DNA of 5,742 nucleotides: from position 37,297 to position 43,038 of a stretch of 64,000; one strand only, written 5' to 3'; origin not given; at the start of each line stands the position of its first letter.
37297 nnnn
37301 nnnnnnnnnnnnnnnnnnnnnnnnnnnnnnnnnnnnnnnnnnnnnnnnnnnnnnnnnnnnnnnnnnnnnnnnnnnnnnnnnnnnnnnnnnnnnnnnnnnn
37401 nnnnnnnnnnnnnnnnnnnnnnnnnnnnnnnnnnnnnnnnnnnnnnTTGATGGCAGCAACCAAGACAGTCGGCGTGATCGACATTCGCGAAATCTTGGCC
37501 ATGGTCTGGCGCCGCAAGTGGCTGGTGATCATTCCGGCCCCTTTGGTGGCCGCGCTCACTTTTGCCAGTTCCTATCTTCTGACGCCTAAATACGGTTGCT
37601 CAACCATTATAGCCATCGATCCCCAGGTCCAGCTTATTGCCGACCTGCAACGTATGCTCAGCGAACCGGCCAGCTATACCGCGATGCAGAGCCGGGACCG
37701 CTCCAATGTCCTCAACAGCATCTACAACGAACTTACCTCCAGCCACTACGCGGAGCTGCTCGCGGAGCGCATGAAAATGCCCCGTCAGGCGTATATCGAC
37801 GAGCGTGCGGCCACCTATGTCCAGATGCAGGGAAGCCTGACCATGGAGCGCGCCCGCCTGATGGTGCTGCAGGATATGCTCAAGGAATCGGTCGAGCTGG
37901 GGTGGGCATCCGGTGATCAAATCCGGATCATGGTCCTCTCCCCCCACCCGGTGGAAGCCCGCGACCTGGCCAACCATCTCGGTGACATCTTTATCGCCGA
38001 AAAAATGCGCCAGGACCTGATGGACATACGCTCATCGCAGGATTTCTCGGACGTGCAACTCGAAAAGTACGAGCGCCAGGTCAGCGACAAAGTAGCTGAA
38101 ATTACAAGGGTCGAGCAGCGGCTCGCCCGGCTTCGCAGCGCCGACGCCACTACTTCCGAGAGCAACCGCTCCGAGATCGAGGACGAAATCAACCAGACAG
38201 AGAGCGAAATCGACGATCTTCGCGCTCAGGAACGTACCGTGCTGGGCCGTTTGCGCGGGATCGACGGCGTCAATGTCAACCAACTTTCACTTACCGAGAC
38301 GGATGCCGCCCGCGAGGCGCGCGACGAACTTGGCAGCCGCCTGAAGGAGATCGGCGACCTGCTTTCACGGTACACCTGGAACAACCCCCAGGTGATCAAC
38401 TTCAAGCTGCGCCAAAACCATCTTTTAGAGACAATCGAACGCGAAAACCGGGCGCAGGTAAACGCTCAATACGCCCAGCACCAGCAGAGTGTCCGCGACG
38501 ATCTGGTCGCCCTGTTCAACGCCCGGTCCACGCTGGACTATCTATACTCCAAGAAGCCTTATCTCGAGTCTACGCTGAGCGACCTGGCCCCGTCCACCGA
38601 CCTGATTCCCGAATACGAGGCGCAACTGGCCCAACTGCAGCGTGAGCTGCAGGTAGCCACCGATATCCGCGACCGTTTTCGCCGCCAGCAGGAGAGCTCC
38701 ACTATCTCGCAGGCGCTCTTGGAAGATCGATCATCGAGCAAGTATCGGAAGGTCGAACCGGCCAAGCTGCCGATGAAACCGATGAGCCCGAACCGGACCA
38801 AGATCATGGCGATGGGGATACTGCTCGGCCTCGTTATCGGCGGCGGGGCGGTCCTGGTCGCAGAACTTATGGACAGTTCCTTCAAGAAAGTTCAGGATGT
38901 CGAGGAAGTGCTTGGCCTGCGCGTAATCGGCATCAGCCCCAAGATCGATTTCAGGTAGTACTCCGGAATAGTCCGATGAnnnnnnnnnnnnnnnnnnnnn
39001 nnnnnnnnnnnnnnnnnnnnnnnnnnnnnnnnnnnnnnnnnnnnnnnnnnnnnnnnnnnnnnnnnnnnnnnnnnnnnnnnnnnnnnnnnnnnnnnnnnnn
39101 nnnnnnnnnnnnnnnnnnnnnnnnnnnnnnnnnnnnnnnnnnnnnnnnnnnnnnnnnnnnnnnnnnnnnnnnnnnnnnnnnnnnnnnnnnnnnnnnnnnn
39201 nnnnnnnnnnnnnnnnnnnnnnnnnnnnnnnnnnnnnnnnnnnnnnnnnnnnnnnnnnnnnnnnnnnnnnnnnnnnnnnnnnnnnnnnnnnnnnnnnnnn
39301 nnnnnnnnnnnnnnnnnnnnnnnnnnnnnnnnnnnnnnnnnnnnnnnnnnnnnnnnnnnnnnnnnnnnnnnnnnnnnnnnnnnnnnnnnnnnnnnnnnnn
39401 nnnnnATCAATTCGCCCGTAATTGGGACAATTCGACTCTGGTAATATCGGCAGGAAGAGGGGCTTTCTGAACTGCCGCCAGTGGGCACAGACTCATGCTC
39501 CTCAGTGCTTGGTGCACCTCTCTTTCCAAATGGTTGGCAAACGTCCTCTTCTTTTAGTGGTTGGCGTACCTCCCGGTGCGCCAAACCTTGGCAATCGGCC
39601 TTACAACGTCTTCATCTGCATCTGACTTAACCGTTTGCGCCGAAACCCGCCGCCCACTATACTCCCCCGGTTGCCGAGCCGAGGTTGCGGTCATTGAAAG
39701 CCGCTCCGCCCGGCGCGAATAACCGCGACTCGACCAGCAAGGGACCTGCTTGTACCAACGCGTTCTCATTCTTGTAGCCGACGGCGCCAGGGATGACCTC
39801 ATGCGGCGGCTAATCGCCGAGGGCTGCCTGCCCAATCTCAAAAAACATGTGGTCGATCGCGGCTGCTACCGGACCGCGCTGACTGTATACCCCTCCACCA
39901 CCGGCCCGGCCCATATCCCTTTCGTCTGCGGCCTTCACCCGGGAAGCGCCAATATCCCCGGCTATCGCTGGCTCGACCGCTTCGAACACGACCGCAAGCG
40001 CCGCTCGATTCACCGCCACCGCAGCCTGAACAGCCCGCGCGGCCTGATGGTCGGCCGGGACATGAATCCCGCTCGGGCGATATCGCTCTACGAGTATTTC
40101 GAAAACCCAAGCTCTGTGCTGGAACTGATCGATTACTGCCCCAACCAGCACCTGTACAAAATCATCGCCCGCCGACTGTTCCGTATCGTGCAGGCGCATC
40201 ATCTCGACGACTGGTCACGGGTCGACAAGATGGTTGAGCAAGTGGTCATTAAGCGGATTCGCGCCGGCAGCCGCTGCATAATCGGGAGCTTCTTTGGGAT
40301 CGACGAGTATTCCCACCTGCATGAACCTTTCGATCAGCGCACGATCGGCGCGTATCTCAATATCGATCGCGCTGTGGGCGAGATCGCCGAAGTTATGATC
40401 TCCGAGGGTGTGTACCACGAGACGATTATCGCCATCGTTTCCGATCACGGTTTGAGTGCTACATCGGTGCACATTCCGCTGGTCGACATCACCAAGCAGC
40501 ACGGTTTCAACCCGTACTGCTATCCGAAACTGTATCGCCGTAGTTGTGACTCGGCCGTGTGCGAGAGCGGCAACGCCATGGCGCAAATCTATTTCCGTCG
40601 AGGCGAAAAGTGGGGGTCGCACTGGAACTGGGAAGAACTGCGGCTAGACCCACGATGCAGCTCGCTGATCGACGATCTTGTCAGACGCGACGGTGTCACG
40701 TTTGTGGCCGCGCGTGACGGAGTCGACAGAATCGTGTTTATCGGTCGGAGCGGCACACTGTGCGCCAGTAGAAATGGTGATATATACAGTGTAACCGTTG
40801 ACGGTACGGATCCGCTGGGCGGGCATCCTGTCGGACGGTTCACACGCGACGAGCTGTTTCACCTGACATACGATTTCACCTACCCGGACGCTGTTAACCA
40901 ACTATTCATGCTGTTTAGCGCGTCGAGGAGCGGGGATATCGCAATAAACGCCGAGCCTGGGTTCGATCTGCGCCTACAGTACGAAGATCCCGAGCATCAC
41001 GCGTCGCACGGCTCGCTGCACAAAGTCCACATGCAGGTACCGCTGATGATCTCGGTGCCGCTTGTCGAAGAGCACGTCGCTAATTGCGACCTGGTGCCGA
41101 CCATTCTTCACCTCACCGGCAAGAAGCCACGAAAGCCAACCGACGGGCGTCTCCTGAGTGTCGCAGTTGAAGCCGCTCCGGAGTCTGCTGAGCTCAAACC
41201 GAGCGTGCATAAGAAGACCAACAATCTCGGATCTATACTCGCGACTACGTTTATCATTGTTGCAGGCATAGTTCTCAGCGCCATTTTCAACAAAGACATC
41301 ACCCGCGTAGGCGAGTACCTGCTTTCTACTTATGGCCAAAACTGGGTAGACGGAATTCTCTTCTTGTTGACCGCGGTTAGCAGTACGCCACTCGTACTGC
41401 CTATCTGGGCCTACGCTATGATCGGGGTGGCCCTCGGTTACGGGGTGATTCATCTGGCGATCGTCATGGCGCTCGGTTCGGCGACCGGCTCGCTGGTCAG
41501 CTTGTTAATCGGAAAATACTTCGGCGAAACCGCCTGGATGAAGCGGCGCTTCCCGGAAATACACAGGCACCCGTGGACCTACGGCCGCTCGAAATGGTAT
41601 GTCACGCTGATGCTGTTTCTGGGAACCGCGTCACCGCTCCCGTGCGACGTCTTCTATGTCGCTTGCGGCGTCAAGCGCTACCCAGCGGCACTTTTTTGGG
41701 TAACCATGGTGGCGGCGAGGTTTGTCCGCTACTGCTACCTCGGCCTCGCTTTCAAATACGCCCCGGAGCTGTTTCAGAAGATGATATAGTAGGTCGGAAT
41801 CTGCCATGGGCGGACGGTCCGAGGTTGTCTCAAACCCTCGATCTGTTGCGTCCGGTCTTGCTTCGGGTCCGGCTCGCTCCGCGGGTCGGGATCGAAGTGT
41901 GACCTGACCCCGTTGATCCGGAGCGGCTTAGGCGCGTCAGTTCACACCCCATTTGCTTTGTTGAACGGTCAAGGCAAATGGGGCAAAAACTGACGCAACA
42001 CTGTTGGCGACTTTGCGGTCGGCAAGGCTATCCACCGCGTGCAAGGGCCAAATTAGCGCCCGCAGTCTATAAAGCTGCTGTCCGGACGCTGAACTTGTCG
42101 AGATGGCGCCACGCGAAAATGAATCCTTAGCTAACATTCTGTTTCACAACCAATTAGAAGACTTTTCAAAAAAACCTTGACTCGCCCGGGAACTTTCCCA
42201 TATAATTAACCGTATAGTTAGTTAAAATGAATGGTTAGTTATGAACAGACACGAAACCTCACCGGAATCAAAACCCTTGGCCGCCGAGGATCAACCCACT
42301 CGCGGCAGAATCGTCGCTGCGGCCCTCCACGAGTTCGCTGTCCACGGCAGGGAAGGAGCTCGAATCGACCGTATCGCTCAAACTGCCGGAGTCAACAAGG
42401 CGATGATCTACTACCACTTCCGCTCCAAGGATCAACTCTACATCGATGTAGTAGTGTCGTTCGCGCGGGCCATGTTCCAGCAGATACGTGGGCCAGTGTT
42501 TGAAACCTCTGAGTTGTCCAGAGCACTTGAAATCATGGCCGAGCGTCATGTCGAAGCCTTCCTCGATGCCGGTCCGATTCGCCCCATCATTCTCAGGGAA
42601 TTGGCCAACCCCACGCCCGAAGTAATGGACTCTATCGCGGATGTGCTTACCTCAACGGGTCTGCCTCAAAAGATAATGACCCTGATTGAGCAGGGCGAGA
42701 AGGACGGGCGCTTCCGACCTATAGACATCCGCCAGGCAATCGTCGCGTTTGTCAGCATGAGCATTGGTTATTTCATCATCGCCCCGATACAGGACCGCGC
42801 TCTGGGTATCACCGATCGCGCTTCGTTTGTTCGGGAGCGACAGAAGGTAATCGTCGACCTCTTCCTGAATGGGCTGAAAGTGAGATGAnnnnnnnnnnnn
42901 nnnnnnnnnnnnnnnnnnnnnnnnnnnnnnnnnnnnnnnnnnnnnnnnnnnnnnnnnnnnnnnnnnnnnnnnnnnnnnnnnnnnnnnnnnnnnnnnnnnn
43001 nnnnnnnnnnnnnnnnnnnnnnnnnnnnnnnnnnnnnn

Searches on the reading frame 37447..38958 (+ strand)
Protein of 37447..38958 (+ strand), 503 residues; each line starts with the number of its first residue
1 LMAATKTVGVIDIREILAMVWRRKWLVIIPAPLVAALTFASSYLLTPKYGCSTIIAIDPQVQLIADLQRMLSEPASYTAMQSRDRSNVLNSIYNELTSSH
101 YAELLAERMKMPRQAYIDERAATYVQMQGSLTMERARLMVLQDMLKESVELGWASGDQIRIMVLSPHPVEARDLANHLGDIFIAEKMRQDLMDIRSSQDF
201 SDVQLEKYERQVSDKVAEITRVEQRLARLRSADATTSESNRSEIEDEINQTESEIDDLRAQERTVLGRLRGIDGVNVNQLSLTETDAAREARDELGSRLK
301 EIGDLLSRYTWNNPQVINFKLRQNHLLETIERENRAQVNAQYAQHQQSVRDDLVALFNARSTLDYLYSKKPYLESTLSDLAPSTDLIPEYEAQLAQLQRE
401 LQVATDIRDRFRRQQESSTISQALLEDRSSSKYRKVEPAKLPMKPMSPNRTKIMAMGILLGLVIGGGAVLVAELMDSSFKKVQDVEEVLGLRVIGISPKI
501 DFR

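Call 62: search_protein_families(library=pfam, proteins=[window:37447-38958:+], max_evalue=0.0001)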
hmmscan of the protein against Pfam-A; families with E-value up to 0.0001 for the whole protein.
window:37447-38958:+ (503 aa): 2 families
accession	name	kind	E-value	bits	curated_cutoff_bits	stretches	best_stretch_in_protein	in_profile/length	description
PF02706.20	Wzz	-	2.2e-10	41.2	25.5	1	11-70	3-67/91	Chain length determinant protein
PF13807.11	GNVR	-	1.9e-07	31.3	27.7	1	393-471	5-79/82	G-rich domain on putative tyrosine kinase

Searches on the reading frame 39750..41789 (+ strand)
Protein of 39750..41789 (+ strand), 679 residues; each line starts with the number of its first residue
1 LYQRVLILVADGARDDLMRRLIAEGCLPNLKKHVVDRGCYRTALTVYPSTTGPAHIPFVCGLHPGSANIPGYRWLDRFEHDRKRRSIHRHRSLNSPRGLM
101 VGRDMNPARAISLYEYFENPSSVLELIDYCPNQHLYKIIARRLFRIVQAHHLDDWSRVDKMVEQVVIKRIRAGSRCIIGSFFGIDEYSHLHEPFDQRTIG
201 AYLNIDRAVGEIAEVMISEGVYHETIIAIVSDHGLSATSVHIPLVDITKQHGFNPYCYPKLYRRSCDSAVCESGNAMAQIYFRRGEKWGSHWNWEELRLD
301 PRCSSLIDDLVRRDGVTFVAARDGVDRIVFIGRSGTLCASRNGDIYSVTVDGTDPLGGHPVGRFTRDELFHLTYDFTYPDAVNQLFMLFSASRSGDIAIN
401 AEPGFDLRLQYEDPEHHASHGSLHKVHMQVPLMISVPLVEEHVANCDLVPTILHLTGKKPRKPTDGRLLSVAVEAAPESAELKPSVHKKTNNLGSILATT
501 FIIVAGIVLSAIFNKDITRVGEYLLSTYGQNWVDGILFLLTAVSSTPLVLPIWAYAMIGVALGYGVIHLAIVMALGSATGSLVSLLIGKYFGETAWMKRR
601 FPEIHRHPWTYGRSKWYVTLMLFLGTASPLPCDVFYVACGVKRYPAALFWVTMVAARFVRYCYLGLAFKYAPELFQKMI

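Call 62: search_protein_families(library=pfam, proteins=[window:39750-41789:+], max_evalue=0.0001)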
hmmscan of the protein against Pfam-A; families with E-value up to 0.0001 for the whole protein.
window:39750-41789:+ (679 aa): 2 families
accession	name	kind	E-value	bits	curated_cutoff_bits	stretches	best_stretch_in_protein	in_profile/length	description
PF01663.27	Phosphodiest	-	5.5e-21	76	23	1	5-267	1-241/342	Type I phosphodiesterase / nucleotide pyrophosphatase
PF09335.16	VTT_dom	-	7.2e-07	30.1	33.9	1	551-664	2-120/123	VTT domain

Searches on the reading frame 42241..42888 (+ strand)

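Call 62: search_protein_families(library=pfam, proteins=[window:42241-42888:+], max_evalue=0.0001)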
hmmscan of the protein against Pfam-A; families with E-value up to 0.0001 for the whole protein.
window:42241-42888:+ (215 aa): 1 family
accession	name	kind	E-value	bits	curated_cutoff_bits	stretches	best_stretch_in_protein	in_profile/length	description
PF00440.29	TetR_N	-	5.2e-13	49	24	1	24-68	1-45/47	Bacterial regulatory proteins, tetR family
